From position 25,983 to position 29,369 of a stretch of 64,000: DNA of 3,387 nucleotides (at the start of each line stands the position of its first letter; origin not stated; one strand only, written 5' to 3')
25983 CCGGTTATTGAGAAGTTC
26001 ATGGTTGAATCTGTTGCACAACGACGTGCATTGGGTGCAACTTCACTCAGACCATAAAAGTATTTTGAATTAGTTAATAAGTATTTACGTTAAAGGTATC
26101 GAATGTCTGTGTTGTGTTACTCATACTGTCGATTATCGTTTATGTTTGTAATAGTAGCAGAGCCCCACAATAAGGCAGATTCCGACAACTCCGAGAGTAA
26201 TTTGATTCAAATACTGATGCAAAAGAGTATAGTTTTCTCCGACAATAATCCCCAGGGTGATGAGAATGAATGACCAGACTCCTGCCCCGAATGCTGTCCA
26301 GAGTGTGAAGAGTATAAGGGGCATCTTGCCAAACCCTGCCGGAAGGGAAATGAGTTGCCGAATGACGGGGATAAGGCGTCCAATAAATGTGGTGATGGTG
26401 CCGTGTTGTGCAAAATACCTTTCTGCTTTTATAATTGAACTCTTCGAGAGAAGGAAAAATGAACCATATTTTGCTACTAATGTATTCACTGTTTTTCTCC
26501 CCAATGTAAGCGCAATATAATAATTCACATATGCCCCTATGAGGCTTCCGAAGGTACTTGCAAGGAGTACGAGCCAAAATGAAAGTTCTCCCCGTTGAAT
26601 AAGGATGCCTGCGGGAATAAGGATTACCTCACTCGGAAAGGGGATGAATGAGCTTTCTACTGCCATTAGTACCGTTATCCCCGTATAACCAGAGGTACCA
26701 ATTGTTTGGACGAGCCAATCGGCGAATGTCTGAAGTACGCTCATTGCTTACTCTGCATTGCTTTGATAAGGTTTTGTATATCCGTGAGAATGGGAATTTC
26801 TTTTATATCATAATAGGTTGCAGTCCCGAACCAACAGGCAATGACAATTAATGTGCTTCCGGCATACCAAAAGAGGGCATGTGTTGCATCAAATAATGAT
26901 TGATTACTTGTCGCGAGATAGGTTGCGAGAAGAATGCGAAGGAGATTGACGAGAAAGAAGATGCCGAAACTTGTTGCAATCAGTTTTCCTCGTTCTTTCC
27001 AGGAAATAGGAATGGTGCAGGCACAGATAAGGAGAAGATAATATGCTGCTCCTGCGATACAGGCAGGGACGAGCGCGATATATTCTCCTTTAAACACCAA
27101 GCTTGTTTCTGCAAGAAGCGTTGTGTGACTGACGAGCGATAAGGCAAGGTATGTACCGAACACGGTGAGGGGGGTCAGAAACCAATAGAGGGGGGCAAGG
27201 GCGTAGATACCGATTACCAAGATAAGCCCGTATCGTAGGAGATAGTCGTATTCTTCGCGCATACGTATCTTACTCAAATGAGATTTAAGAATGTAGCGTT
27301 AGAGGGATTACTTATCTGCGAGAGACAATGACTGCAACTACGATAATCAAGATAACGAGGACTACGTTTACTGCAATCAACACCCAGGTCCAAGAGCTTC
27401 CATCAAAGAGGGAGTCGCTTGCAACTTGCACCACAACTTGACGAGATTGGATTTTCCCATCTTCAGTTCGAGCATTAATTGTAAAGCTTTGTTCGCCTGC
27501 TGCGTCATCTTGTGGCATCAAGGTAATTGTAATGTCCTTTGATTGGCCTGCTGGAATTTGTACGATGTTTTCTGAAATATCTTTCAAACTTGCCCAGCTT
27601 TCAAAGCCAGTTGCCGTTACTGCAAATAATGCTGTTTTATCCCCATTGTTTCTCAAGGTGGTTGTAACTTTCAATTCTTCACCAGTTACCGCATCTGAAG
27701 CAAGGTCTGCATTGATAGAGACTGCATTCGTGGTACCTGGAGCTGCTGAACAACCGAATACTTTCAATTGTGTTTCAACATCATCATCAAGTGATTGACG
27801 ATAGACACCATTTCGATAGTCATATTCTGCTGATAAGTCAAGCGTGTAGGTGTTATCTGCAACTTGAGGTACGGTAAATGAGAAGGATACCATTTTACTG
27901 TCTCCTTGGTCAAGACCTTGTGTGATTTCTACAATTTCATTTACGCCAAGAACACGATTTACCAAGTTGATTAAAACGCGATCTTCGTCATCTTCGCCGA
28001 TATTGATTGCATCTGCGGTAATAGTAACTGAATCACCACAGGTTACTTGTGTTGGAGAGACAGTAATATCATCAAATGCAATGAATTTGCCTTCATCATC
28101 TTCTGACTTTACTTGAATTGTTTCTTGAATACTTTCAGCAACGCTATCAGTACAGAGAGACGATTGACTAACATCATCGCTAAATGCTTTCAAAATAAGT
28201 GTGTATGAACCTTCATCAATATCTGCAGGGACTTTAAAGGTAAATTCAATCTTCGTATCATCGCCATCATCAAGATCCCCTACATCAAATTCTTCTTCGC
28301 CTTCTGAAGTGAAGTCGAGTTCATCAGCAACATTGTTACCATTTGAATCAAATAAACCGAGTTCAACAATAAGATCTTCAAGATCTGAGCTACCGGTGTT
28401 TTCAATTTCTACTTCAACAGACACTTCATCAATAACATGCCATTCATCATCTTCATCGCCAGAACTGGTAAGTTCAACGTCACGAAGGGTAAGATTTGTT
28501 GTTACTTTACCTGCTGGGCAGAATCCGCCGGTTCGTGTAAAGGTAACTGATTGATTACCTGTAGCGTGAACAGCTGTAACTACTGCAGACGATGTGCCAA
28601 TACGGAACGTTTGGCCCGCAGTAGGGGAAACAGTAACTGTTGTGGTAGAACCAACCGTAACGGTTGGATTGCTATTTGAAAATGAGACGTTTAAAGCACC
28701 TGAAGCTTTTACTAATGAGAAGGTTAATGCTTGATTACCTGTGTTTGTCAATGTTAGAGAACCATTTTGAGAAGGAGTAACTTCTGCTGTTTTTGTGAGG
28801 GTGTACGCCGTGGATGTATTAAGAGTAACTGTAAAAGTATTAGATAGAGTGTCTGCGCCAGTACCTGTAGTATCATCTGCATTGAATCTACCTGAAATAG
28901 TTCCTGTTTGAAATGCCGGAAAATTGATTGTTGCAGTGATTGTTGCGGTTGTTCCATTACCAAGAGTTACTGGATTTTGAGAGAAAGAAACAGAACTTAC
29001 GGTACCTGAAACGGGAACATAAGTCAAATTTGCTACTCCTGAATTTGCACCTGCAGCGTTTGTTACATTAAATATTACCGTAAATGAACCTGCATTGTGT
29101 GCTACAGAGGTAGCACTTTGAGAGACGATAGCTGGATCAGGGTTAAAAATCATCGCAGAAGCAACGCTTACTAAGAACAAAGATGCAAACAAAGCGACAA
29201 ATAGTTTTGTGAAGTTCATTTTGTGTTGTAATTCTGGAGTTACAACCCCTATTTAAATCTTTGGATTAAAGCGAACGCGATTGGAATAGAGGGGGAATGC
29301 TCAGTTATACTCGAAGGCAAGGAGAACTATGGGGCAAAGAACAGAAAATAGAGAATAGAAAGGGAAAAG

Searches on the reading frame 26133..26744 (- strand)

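Call 6: search_protein_families(library=pfam, proteins=[window:26133-26744:-], max_evalue=0.01)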
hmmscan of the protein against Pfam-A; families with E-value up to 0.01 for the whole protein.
window:26133-26744:- (203 aa): 1 family
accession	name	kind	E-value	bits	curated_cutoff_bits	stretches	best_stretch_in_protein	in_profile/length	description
PF09335.16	VTT_dom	-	4e-21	76.2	33.9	1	36-165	1-121/123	VTT domain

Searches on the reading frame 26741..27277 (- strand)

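Call 6: search_protein_families(library=pfam, proteins=[window:26741-27277:-], max_evalue=0.01)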
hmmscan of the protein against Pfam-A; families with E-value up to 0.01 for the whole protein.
window:26741-27277:- (178 aa): 0 families

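Call 60: search_protein_families(library=ncbifam, proteins=[window:26741-27277:-], max_evalue=5)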
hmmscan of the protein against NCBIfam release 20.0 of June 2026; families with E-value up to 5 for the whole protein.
window:26741-27277:- (178 aa): 8 families
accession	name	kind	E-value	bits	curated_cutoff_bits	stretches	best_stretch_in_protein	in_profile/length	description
NF033505.2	paceosortase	exception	2.5e-45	154.6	80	1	11-174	3-166/167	pacearchaeosortase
TIGR04178.1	exo_archaeo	signature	1.2e-06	28.7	23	1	71-150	5-90/97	exosortase/archaeosortase family protein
TIGR04124.1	archaeo_artE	exception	1.8e-05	24.9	95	1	11-146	7-142/153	archaeosortase family protein ArtE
TIGR04177.1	exosort_XrtH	exception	0.0021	18.1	86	1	20-149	10-148/158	exosortase H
NF045528.1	heimosortase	equivalog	0.0022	18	130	1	66-157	85-177/199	heimdallarchaeosortase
NF046081.1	exosort_XrtX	exception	0.0022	17.9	170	1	45-148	47-154/168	exosortase X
TIGR04144.1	archaeo_VPXXXP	exception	0.013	15.5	150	1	31-146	26-143/156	archaeosortase B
NF046083.1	exosort_XrtY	exception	0.021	14.7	160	1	42-137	57-153/168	exosortase Y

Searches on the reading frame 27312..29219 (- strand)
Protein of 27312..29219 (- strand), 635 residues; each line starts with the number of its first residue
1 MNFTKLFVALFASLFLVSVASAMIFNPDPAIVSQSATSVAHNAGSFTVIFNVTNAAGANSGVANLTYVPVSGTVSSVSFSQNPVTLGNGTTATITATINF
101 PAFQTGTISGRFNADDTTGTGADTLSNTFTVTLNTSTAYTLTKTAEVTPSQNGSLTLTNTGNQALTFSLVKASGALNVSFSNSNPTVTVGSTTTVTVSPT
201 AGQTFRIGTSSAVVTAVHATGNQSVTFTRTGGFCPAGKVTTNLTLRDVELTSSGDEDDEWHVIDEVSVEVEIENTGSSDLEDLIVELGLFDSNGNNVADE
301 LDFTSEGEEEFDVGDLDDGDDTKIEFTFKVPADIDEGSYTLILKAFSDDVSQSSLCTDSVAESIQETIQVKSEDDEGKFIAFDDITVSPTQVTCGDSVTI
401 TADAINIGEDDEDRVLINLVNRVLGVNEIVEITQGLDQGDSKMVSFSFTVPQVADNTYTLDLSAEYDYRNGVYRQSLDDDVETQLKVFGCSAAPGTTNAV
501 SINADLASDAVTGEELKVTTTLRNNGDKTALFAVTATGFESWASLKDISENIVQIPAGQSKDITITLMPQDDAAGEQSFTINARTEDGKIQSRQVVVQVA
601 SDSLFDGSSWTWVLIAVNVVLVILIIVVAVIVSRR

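Call 6: search_protein_families(library=pfam, proteins=[window:27312-29219:-], max_evalue=0.01)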
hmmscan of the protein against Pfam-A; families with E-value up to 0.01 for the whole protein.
window:27312-29219:- (635 aa): 12 families
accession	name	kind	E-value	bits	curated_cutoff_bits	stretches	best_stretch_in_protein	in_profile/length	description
PF22544.2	HYDIN_VesB_CFA65-like_Ig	-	2.3e-09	37.8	25.5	2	150-203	20-74/100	HYDIN/CFA65/VesB-like, Ig-like domain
PF07705.17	CARDB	-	5.4e-09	36.6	22.7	2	385-472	8-89/101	CARDB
PF14524.12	Wzt_C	-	4.8e-08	33.5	30.4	1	244-358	11-119/143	Wzt C-terminal domain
PF16116.10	DUF4832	-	1.9e-05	25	29.2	1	264-344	122-196/216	Domain of unknown function (DUF4832)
PF02221.20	E1_DerP2_DerF2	-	5.6e-05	24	22.7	0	429-528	19-122/133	ML domain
PF11614.14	FixG_C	-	0.00021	21.9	25.6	0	519-593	36-111/119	IG-like fold at C-terminal of FixG, putative oxidoreductase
PF24507.1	Ig_CFAP65_4th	-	0.00033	21.4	27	0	155-198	2-45/76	CFAP65, fourth Ig-like domain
PF11611.13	DUF4352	-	0.003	18.3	25.9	0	242-343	31-112/122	Domain of unknown function (DUF4352)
PF18368.7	Ig_GlcNase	-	0.0041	17.7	26.3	0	506-577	23-96/105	Exo-beta-D-glucosaminidase Ig-fold domain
PF10699.14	HAP2-GCS1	-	0.0073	15.3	27.4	1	511-597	384-465/515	Male gamete fusion factor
PF22067.2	Cep192_D3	-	0.0086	16.6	27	0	144-206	12-74/99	Cep192 domain 3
PF10633.15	NPCBM_assoc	-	0.0098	16.5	24.4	0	512-584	3-76/78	NPCBM-associated, NEW3 domain of alpha-galactosidase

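Call 60: search_protein_families(library=ncbifam, proteins=[window:27312-29219:-], max_evalue=5)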
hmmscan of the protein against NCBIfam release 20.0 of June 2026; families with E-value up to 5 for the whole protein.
window:27312-29219:- (635 aa): 4 families
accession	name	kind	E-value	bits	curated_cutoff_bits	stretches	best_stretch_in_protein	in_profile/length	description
NF033506.0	PACE-CTERM-PROT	exception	5.6e-152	507.6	110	1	2-635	3-627/627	putative S-layer protein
NF038353.1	FxLYD_dom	domain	0.00027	20.8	23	2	266-304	4-42/71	FxLYD domain-containing protein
NF052388.1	Lys_ferment_KAL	equivalog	0.081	13.3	160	1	368-410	37-78/120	3-aminobutyryl-CoA ammonia lyase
NF005260.0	PRK06763.1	subfamily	0.1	12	226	0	189-239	149-199/213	F0F1 ATP synthase subunit alpha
